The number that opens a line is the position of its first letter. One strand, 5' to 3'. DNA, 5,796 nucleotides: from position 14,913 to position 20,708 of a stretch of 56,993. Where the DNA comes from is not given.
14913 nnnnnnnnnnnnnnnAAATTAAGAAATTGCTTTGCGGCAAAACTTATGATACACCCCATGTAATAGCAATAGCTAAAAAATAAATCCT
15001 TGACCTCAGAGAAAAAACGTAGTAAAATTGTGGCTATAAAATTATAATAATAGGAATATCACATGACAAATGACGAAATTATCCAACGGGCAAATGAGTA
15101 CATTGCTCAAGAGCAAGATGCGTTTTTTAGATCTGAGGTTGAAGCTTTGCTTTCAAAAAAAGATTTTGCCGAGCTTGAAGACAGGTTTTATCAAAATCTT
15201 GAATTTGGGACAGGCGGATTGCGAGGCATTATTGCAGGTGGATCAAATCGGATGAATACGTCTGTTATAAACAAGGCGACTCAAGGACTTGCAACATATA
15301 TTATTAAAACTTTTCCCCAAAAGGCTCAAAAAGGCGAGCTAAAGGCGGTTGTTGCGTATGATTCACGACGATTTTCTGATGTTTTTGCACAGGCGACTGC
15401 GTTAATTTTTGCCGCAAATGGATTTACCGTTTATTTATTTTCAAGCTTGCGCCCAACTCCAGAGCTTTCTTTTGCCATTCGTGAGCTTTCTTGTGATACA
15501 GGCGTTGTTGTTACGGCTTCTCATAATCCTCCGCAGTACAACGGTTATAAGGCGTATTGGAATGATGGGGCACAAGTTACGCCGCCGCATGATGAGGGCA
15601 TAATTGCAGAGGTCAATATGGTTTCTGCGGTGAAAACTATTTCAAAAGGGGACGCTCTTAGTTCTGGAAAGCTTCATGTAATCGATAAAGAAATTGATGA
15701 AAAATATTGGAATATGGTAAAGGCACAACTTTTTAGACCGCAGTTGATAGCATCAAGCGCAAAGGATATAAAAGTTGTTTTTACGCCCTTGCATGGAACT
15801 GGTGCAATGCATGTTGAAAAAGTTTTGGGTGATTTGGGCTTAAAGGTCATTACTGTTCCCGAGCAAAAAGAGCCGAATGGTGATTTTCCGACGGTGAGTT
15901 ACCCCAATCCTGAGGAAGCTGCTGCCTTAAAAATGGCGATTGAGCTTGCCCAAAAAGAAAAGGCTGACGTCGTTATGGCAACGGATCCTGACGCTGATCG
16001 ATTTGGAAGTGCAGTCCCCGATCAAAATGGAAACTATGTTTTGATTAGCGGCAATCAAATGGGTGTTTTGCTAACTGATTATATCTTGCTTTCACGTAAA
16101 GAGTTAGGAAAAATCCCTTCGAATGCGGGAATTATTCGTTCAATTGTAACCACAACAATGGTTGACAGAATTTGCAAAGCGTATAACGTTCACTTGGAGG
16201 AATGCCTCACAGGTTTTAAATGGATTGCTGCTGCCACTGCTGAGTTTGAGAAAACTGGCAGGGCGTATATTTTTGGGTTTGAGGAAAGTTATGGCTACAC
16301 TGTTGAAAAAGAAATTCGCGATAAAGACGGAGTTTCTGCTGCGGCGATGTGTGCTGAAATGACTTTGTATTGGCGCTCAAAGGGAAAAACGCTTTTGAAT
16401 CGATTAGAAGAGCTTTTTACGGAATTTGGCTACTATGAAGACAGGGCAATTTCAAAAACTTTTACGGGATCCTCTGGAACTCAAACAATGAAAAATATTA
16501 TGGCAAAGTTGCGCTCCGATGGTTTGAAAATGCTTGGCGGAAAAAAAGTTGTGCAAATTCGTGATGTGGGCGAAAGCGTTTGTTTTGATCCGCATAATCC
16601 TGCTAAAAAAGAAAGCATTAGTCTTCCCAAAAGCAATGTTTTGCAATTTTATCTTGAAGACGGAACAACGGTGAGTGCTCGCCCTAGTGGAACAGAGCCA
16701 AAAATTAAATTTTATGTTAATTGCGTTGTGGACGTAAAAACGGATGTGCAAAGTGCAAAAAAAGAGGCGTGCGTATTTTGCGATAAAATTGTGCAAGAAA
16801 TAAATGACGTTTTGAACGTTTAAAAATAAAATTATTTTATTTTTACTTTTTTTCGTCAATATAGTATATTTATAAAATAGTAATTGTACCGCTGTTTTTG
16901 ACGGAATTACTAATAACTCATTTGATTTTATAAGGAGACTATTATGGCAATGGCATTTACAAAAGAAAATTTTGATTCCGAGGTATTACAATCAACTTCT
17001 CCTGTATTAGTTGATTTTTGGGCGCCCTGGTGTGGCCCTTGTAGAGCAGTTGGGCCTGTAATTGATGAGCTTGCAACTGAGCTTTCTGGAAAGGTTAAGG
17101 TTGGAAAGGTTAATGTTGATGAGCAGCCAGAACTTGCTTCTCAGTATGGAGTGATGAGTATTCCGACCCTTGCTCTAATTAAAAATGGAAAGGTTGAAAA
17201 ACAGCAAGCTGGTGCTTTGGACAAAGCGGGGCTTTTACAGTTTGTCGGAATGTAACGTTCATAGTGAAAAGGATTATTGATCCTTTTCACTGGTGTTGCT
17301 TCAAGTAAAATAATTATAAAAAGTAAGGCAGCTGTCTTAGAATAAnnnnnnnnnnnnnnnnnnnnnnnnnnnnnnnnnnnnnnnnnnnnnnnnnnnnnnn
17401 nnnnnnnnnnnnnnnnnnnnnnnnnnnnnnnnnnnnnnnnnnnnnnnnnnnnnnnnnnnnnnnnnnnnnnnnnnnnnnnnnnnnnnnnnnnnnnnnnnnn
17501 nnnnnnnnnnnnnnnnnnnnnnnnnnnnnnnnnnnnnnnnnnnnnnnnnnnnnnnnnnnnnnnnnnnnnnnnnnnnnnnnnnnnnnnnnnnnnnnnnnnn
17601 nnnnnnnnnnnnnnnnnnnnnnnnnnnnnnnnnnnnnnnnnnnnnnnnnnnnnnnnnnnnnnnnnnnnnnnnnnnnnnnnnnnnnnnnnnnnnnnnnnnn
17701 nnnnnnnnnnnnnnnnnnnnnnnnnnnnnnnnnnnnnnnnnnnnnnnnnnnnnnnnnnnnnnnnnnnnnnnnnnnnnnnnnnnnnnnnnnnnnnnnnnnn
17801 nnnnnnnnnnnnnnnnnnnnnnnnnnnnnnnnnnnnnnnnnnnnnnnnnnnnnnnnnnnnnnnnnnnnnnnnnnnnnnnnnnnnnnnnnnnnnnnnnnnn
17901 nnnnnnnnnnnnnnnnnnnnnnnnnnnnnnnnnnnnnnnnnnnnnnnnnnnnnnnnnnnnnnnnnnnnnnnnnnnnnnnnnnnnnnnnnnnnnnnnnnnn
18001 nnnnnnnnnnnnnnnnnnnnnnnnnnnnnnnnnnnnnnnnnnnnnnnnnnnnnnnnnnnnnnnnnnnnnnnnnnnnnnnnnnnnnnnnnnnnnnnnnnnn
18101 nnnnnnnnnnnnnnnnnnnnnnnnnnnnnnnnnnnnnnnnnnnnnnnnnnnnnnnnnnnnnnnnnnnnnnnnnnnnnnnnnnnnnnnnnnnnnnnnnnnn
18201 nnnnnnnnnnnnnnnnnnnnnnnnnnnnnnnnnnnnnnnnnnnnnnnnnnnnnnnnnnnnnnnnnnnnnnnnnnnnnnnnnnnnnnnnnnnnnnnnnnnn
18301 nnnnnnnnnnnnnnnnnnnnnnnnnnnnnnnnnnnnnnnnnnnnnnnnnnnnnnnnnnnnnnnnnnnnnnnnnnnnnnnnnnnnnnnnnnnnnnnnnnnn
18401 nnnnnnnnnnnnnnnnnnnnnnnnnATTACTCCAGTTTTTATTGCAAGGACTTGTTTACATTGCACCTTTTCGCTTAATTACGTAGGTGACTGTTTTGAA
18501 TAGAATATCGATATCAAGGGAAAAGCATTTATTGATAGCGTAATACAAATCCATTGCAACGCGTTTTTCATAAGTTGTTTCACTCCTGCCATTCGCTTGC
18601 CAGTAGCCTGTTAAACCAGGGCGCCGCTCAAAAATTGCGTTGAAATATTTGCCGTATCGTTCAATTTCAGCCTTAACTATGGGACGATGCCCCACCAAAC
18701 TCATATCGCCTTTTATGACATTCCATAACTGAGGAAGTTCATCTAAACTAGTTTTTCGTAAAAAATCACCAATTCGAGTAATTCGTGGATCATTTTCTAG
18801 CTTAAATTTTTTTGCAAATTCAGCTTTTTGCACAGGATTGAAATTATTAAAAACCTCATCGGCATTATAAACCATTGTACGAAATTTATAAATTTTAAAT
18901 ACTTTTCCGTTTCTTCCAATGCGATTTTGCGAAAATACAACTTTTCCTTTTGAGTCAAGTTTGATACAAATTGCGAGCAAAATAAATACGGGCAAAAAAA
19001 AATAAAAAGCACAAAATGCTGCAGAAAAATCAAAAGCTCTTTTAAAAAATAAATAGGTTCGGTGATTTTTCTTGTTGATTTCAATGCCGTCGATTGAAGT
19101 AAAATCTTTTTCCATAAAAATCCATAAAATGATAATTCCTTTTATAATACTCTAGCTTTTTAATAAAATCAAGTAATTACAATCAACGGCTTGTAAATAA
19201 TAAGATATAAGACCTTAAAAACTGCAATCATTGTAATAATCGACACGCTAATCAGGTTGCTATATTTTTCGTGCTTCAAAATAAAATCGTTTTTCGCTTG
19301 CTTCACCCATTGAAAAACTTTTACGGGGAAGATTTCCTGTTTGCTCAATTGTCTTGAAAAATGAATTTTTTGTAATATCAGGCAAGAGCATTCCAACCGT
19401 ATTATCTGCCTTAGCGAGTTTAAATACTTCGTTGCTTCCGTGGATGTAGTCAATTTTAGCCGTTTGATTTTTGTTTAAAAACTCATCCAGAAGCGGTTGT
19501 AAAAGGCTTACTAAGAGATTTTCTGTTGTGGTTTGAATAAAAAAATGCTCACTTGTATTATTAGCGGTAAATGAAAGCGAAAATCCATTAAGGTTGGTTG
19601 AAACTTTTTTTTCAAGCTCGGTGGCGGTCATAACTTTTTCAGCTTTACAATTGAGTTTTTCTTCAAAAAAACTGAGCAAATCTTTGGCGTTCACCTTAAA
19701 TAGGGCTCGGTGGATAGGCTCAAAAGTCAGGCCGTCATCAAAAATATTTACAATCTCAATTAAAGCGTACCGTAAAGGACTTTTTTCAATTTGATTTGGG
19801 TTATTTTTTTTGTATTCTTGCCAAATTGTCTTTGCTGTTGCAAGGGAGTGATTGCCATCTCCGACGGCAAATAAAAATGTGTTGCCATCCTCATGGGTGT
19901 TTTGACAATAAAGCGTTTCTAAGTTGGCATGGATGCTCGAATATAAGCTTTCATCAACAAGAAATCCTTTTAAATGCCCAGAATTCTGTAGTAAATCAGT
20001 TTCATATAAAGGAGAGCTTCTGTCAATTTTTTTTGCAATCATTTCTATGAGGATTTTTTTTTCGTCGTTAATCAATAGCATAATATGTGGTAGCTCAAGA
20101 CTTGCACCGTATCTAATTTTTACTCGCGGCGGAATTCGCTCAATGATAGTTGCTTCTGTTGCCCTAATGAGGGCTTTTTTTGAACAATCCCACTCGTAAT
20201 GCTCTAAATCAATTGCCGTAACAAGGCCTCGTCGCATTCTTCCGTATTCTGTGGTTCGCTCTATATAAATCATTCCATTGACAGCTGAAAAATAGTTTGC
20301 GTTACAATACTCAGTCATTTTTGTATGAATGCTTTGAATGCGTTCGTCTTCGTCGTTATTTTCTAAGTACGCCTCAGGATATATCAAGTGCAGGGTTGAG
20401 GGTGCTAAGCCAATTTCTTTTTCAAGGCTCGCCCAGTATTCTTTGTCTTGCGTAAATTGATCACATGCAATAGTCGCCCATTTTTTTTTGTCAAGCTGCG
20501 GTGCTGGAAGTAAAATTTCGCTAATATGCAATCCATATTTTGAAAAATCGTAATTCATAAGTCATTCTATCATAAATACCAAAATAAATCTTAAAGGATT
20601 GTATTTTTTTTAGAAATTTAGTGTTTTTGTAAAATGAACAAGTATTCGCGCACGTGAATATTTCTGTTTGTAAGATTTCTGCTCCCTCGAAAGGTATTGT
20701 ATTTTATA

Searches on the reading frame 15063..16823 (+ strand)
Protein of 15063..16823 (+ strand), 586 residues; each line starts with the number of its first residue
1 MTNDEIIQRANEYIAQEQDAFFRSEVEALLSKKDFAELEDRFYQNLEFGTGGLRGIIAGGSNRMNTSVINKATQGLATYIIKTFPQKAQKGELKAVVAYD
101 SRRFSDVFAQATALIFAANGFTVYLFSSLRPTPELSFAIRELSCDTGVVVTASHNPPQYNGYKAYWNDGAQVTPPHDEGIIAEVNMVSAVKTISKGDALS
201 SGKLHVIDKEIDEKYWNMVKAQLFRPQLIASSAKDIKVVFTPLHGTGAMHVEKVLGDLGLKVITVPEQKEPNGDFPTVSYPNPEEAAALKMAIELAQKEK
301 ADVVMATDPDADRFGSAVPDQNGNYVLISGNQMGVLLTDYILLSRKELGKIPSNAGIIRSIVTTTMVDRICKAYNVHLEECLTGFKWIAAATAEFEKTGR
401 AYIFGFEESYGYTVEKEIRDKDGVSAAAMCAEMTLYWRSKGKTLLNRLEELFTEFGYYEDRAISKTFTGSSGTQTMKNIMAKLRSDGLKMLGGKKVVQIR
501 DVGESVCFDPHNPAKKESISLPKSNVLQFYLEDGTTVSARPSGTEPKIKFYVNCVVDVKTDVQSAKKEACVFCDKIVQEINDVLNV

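Call 63: search_protein_families(library=pfam, proteins=[window:15063-16823:+], max_evalue=0.00001)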
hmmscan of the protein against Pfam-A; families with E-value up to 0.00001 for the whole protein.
window:15063-16823:+ (586 aa): 3 families
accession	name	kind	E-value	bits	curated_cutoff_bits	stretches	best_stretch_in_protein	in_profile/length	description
PF02878.22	PGM_PMM_I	-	1e-39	135.8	22.5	1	47-186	3-133/138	Phosphoglucomutase/phosphomannomutase, alpha/beta/alpha domain I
PF02879.22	PGM_PMM_II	-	1.1e-27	97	29.3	1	214-322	2-102/103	Phosphoglucomutase/phosphomannomutase, alpha/beta/alpha domain II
PF02880.22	PGM_PMM_III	-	1.7e-19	70.5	20.7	1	330-454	2-114/115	Phosphoglucomutase/phosphomannomutase, alpha/beta/alpha domain III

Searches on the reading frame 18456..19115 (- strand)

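Call 8: search_protein_families(library=pfam, proteins=[window:18456-19115:-], max_evalue=0.00001)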
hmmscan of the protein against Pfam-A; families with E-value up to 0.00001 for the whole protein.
window:18456-19115:- (219 aa): 1 family
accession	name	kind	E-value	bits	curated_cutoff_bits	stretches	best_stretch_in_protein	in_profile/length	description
PF02397.22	Bac_transf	-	1.2e-65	220.8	27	1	25-214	1-179/179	Bacterial sugar transferase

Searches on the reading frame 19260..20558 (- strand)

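Call 8: search_protein_families(library=pfam, proteins=[window:19260-20558:-], max_evalue=0.00001)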
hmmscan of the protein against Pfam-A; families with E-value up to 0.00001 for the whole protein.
window:19260-20558:- (432 aa): 1 family
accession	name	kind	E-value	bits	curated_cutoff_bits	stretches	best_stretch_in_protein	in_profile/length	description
PF06245.16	DUF1015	-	5e-53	180.6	25.8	1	22-316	7-285/325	Protein of unknown function (DUF1015)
